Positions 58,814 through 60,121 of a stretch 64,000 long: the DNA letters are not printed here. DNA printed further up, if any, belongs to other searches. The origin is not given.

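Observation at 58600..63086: Paired secreted trypsin-like proteases linked to a minimal exosortase-family protein and a membrane partner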

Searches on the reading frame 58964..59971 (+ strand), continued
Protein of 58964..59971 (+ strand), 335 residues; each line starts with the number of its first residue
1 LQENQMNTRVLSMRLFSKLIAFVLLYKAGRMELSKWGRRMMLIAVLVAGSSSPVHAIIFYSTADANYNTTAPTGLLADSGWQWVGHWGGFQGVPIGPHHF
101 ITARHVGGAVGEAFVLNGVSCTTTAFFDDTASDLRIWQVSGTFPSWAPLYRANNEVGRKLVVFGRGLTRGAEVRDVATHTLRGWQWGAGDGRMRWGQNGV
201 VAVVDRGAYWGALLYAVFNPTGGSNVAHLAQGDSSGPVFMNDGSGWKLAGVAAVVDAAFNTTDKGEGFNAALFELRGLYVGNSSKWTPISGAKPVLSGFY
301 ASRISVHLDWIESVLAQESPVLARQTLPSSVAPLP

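Call 26: search_protein_families(library=ncbifam, proteins=[L003:13390-14115:+, L008:5201-5917:+, L013:2970-3758:+, L016:11372-12154:+, L024:11310-12194:+, L009:9127-9804:+, L017:11965-12651:+, L010:4612-5265:+, L016:10948-11535:+, L017:11420-12049:+], max_evalue=1)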
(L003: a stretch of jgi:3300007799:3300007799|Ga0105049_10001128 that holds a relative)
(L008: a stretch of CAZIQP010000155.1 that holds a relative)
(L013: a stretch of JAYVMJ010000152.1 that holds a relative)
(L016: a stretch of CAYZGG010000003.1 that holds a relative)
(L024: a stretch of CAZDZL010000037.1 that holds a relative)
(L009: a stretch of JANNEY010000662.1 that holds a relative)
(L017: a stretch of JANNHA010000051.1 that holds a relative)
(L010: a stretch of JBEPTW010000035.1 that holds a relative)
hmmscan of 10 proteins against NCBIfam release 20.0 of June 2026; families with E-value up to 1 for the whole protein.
L003:13390-14115:+ (241 aa): 1 family
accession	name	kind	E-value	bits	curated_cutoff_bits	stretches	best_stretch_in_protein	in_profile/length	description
NF041730.1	XrtH_assoc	equivalog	0.037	13.8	35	1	34-187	2-147/184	exosortase H-associated membrane protein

L008:5201-5917:+ (238 aa): 0 families

L013:2970-3758:+ (262 aa): 1 family
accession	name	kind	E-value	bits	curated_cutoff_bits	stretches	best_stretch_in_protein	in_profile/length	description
NF045528.1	heimosortase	equivalog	0.1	12.6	130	1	146-188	99-141/199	heimdallarchaeosortase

L016:11372-12154:+ (260 aa): 4 families
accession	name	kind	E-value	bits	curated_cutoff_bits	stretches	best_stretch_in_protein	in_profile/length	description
NF041730.1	XrtH_assoc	equivalog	6.5e-05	22.7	35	1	60-200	4-140/184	exosortase H-associated membrane protein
TIGR04177.1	exosort_XrtH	exception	0.0069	16.4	86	1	136-185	65-112/158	exosortase H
NF046081.1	exosort_XrtX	exception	0.043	13.7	170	1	110-197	45-131/168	exosortase X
NF045528.1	heimosortase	equivalog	0.1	12.6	130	1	152-191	99-138/199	heimdallarchaeosortase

L024:11310-12194:+ (294 aa): 1 family
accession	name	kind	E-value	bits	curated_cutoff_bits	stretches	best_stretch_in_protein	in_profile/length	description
NF041730.1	XrtH_assoc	equivalog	0.0023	17.7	35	1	107-232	14-135/184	exosortase H-associated membrane protein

L009:9127-9804:+ (225 aa): 1 family
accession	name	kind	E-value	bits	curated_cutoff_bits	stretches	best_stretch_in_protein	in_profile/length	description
NF041730.1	XrtH_assoc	equivalog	0.04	13.6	35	1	27-166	2-136/184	exosortase H-associated membrane protein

L017:11965-12651:+ (228 aa): 0 families

L010:4612-5265:+ (217 aa): 11 families
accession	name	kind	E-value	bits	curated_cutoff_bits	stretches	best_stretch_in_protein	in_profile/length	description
TIGR04177.1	exosort_XrtH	exception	3.1e-23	82.5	86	1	55-205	2-155/158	exosortase H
TIGR04300.1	exosort_XrtM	exception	5.5e-20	72.3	125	1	80-206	17-145/150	exosortase family protein XrtM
NF046081.1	exosort_XrtX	exception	1.9e-15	57.2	170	1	54-209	5-166/168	exosortase X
TIGR04144.1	archaeo_VPXXXP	exception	5.6e-14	52.4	150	1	59-203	3-151/156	archaeosortase B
TIGR04178.1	exo_archaeo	signature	2.1e-11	44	23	1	117-202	2-92/97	exosortase/archaeosortase family protein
TIGR04128.1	exoso_Fjoh_1448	exception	1.3e-10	41.7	90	1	110-205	77-172/174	exosortase family protein XrtF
NF046083.1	exosort_XrtY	exception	1.1e-06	28.6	160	1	90-199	56-166/168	exosortase Y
TIGR04124.1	archaeo_artE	exception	0.00097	19.2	95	1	63-204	15-147/153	archaeosortase family protein ArtE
NF033505.2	paceosortase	exception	0.0031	17.6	80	1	67-203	8-146/167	pacearchaeosortase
TIGR04125.1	exosort_PGF_TRM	exception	0.014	14.9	75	1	59-175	83-200/271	archaeosortase A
NF045607.1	exo_Victor_syst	equivalog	0.044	13.8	35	1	60-103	13-54/82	XrtV sorting system accessory protein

L016:10948-11535:+ (195 aa): 10 families
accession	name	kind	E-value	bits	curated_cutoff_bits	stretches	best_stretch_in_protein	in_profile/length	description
TIGR04177.1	exosort_XrtH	exception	8.4e-27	94.1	86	1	32-182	1-154/158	exosortase H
NF046081.1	exosort_XrtX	exception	1e-15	58.1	170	1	57-183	31-162/168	exosortase X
TIGR04178.1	exo_archaeo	signature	3.5e-12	46.5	23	1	95-180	2-94/97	exosortase/archaeosortase family protein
TIGR04300.1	exosort_XrtM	exception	5.3e-12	46.4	125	1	80-179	39-140/150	exosortase family protein XrtM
TIGR04144.1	archaeo_VPXXXP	exception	4.1e-11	43.1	150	1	33-183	3-153/156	archaeosortase B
TIGR04128.1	exoso_Fjoh_1448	exception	1.6e-10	41.5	90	1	91-182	80-171/174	exosortase family protein XrtF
NF046083.1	exosort_XrtY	exception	9.9e-09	35.3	160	1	60-148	47-137/168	exosortase Y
NF033505.2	paceosortase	exception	2.1e-05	24.7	80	1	78-177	42-142/167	pacearchaeosortase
TIGR04125.1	exosort_PGF_TRM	exception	3.5e-05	23.4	75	1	84-147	134-197/271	archaeosortase A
NF033464.1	cyanoexo_CrtC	exception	9.9e-05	22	225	1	63-145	150-236/278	cyanoexosortase C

L017:11420-12049:+ (209 aa): 10 families
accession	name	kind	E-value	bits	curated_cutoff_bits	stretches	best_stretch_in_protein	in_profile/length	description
TIGR04177.1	exosort_XrtH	exception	3.6e-25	88.8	86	1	65-203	18-156/158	exosortase H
NF046081.1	exosort_XrtX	exception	1.2e-12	48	170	1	81-202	39-162/168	exosortase X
TIGR04300.1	exosort_XrtM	exception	2.1e-11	44.5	125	1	76-204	18-146/150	exosortase family protein XrtM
TIGR04144.1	archaeo_VPXXXP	exception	6.5e-10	39.2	150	1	82-200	33-151/156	archaeosortase B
TIGR04178.1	exo_archaeo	signature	4.2e-08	33.4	23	1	113-201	1-94/97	exosortase/archaeosortase family protein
TIGR03763.1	cyanoexo_CrtA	exception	2.6e-06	27.1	150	1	73-182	127-239/260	cyanoexosortase A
NF033505.2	paceosortase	exception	1.1e-05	25.6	80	1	110-195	55-141/167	pacearchaeosortase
TIGR04128.1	exoso_Fjoh_1448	exception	1.3e-05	25.5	90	1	83-200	48-170/174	exosortase family protein XrtF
NF033767.0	exosort_XrtS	exception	0.0011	18.9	145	1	112-202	60-155/155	exosortase S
NF046083.1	exosort_XrtY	exception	0.0014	18.5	160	1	60-187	29-156/168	exosortase Y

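Call 32: search_protein_families(library=ncbifam, alignment_id=A2, max_evalue=10)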
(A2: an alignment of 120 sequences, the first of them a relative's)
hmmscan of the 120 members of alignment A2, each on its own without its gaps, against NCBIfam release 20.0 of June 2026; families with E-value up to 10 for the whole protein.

A. member 1, P0018 (361 aa): 0 families

B. families by the number of members that match (of 120 scanned): 15 families
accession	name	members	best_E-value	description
TIGR04174.1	IPTL_CTERM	5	0.0007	IPTL-CTERM sorting domain-containing protein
NF040681.2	GPS-CTERM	4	0.006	GPS-CTERM domain-containing protein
TIGR03063.1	srtB_target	2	0.018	sortase B protein-sorting domain-containing protein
NF033207.2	midcut_by_XrtH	2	0.18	midcut-by-XrtH protein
NF004903.0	PRK06265.1-3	1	0.011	cobalt transporter CbiM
NF058571.1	GVDTG_CTERM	1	0.043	GVDTG sorting domain-containing protein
TIGR03850.1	bind_CPR_0540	1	0.06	carbohydrate ABC transporter substrate-binding protein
NF058542.1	CtkRMPhLog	1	0.063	cytokinin riboside 5'-monophosphate phosphoribohydrolase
NF041262.1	colicin_Z_Cterm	1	0.1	colicin Z C-terminal domain-related protein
NF037970.1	vanZ_1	1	0.16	VanZ family protein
TIGR03186.1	AKGDH_not_PDH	1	0.19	alpha-ketoglutarate dehydrogenase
TIGR02595.1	PEP_CTERM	1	0.31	PEP-CTERM sorting domain-containing protein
NF033465.3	PTPA-CTERM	1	1.5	PTPA-CTERM sorting domain-containing protein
TIGR03382.1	GC_trans_RRR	1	5.9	MYXO-CTERM sorting domain-containing protein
TIGR03901.2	MYXO-CTERM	1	8.1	MYXO-CTERM sorting domain-containing protein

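Call 37: predict_structure(alignment_id=A2)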
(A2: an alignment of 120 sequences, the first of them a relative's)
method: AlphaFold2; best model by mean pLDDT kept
length: 361 residues; sequences in the alignment: 120
mean_pLDDT: 87.7   pTM: 0.75
mean pLDDT of the five models: 87.7, 87.1, 86.9, 86.7, 86.2
residues with pLDDT >= 90: 262; 70-90: 39; 50-70: 41; < 50: 19
segments of 3 or more residues with pLDDT < 50: 1-9, 47-51
pLDDT, mean of each block of 10 residues (from residue 1): 40 51 51 76 58 78 95 98 96 98 98 98 98 98 98 98 92 92 93 98 97 94 94 98 98 96 96 95 96 98 98 78 80 95 84 60 54
secondary structure, 60 per line:
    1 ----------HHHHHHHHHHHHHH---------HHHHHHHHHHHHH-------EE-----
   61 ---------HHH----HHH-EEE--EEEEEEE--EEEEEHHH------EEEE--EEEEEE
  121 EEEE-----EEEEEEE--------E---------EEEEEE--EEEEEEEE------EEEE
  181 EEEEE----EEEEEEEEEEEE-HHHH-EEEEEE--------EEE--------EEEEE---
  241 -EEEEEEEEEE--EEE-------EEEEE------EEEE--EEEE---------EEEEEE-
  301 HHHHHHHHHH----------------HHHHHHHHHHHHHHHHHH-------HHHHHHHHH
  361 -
elements in order: H11-24 H34-46 E81-83 E86-92 E95-99 E109-112 E115-124 E130-136 E155-160 E163-170 E177-185 E190-201 H203-206 E208-213 E222-224 E233-237 E242-251 E254-256 E264-268 E275-278 E281-284 E294-299 H301-310 H327-344 H352-360

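Call 40: fold_search(model_id=the predicted structure, library=pdb)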
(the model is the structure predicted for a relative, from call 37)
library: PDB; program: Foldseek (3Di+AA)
matches with E <= 10: 1745; with E <= 0.001: 1049
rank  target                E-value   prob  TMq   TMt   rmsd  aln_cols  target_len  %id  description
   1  2zgj_A                2.2e-08  1.00  0.42  0.63   5.4       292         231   17  Crystal Structure of D86N-GzmM Complexed with Its Optimal Synthesized Substrate (released 2009-01-27)
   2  4q2k_D                3.5e-08  1.00  0.41  0.61   4.6       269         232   15  Bovine alpha chymotrypsin bound to a cyclic peptide inhibitor, 5b (released 2014-07-23)
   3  4q2k_C                5.1e-08  1.00  0.40  0.60   5.5       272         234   15  Bovine alpha chymotrypsin bound to a cyclic peptide inhibitor, 5b (released 2014-07-23)
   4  5ugd                  6.3e-08  1.00  0.40  0.58   5.5       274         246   16  Protease Inhibitor (released 2017-05-31)
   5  2zgc                  6.7e-08  1.00  0.40  0.60   5.1       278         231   19  Crystal Structure of Active Human Granzyme M (released 2009-01-27)
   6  4q2k_A                6.7e-08  1.00  0.40  0.60   6.6       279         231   16  Bovine alpha chymotrypsin bound to a cyclic peptide inhibitor, 5b (released 2014-07-23)
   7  1gl0_E                7.9e-08  1.00  0.41  0.60   7.4       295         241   15  structure of the complex between bovine alpha-chymotrypsin and PMP-D2v, an inhibitor from the insect Locusta migratori (released 2001-11-28)
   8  1gl1_A                8.3e-08  1.00  0.41  0.60   6.1       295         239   17  structure of the complex between bovine alpha-chymotrypsin and PMP-C, an inhibitor from the insect Locusta migratoria (released 2001-11-28)
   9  7kty                  8.3e-08  1.00  0.40  0.58   8.5       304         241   15  Data clustering and dynamics of chymotrypsinogen average structure (released 2021-03-10)
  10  1k2i                  8.8e-08  1.00  0.40  0.59   5.1       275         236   17  Crystal Structure of Gamma-Chymotrypsin in Complex with 7-Hydroxycoumarin (released 2001-12-05)
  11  3t62_A                8.8e-08  1.00  0.41  0.59   6.4       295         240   17  Crystal structure of recombinant Kunitz Type serine protease Inhibitor-1 from the Caribbean Sea anemone Stichodactyla  (released 2012-08-01)
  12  2cga_A                8.8e-08  1.00  0.38  0.55   9.6       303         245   17  BOVINE CHYMOTRYPSINOGEN A. X-RAY CRYSTAL STRUCTURE ANALYSIS AND REFINEMENT OF A NEW CRYSTAL FORM AT 1.8 ANGSTROMS RESO (released 1987-04-16)
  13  3bg8                  9.3e-08  1.00  0.41  0.59   6.6       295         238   12  Crystal structure of Factor XIa in complex with Clavatadine A (released 2008-12-09)
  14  1elt                  9.3e-08  1.00  0.40  0.59   6.4       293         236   15  STRUCTURE OF NATIVE PANCREATIC ELASTASE FROM NORTH ATLANTIC SALMON AT 1.61 ANGSTROMS RESOLUTION (released 1996-01-01)
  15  5wi6_B                9.8e-08  1.00  0.42  0.61   6.7       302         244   14  Human beta-1 tryptase mutant Ile99Cys (released 2018-04-25)
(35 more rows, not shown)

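Call 41: search_protein_families(library=ncbifam, proteins=[P0059, P0061, P0062, P0069, P0037, P0022, P0027, P0080, P0032], max_evalue=10)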
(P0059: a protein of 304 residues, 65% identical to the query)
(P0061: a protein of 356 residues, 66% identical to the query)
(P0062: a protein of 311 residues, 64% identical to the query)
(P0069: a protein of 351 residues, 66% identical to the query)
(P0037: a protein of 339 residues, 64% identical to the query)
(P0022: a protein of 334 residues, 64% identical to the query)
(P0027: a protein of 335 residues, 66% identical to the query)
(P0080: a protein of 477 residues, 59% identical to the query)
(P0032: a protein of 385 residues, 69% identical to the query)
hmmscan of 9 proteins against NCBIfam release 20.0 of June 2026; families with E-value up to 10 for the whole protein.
P0059 (304 aa): 1 family
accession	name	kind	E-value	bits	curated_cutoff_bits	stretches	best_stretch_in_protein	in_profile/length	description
NF040681.2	GPS-CTERM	domain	0.006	16.7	28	1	280-302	4-26/28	GPS-CTERM domain-containing protein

P0061 (356 aa): 0 families

P0062 (311 aa): 1 family
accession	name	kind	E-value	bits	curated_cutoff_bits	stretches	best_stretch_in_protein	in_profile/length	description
NF040681.2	GPS-CTERM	domain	0.026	14.7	28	1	280-303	4-26/28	GPS-CTERM domain-containing protein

P0069 (351 aa): 2 families
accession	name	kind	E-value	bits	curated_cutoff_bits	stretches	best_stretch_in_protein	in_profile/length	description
NF040681.2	GPS-CTERM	domain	0.031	14.5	28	1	319-344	4-27/28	GPS-CTERM domain-containing protein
NF058542.1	CtkRMPhLog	equivalog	0.063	13.2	300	1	271-311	32-73/177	cytokinin riboside 5'-monophosphate phosphoribohydrolase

P0037 (339 aa): 0 families

P0022 (334 aa): 0 families

P0027 (335 aa): 0 families

P0080 (477 aa): 0 families

P0032 (385 aa): 0 families

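Call 48: search_protein_families(library=pfam, proteins=[L008:1-3642:+, P0079, P0002, P0018, L003:13390-14115:+, L008:5201-5917:+], max_evalue=0.01)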
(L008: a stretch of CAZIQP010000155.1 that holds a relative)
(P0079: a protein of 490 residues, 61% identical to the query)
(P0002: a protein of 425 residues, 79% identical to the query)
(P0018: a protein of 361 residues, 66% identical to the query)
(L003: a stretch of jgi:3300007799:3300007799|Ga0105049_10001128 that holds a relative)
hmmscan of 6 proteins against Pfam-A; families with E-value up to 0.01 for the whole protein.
L008:1-3642:+ (1213 aa): 3 families
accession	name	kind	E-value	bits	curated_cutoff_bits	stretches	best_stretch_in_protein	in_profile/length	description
PF24517.2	CBM96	-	3.1e-29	102.4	26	1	765-933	4-164/164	Carbohydrate-binding module family 96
PF18887.5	MBG_3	-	8.1e-25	87.1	25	1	1020-1091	1-72/72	MBG domain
PF02872.23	5_nucleotid_C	-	3.1e-16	60.3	23.6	1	346-465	20-147/158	5'-nucleotidase, C-terminal domain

P0079 (490 aa): 1 family
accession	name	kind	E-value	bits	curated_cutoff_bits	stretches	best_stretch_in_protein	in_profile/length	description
PF18887.5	MBG_3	-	6.5e-24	84.2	25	1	297-368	1-72/72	MBG domain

P0002 (425 aa): 0 families

P0018 (361 aa): 0 families

L003:13390-14115:+ (241 aa): 0 families

L008:5201-5917:+ (238 aa): 0 families

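Call 50: search_solved_structures(query=A3, max_evalue=10)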
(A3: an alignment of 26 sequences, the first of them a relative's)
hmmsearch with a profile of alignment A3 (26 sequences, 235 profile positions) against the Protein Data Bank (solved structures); distinct sequences matched with E-value up to 10: 4.
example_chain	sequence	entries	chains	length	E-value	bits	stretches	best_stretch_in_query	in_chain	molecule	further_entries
8blo_A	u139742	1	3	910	0.073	15.5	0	120-151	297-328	Urea transporter 2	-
8ajp_A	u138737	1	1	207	1.2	11.5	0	117-160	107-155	Halide methyl transferase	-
7ej0_R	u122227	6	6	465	3.2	10.1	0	13-53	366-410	Alpha-2A adrenergic receptor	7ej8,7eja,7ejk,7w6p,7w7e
9pln_R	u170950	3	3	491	3.8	9.9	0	13-53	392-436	Alpha-2A adrenergic receptor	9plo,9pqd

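Call 51: search_solved_structures(query=A1, max_evalue=1, show_alignments=1)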
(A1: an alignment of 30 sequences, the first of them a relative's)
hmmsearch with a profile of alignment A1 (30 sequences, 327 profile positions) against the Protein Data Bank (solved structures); distinct sequences matched with E-value up to 1: 3.
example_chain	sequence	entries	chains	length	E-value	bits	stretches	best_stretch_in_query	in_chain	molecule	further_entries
2jet_C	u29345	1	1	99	0.024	17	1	169-233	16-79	CHYMOTRYPSINOGEN B CHAIN C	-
1kdq_B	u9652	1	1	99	0.04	16.3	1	169-230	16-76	CHYMOTRYPSIN B, C CHAIN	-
9t62_A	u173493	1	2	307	0.092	15.1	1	36-78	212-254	O-aminophenol oxidase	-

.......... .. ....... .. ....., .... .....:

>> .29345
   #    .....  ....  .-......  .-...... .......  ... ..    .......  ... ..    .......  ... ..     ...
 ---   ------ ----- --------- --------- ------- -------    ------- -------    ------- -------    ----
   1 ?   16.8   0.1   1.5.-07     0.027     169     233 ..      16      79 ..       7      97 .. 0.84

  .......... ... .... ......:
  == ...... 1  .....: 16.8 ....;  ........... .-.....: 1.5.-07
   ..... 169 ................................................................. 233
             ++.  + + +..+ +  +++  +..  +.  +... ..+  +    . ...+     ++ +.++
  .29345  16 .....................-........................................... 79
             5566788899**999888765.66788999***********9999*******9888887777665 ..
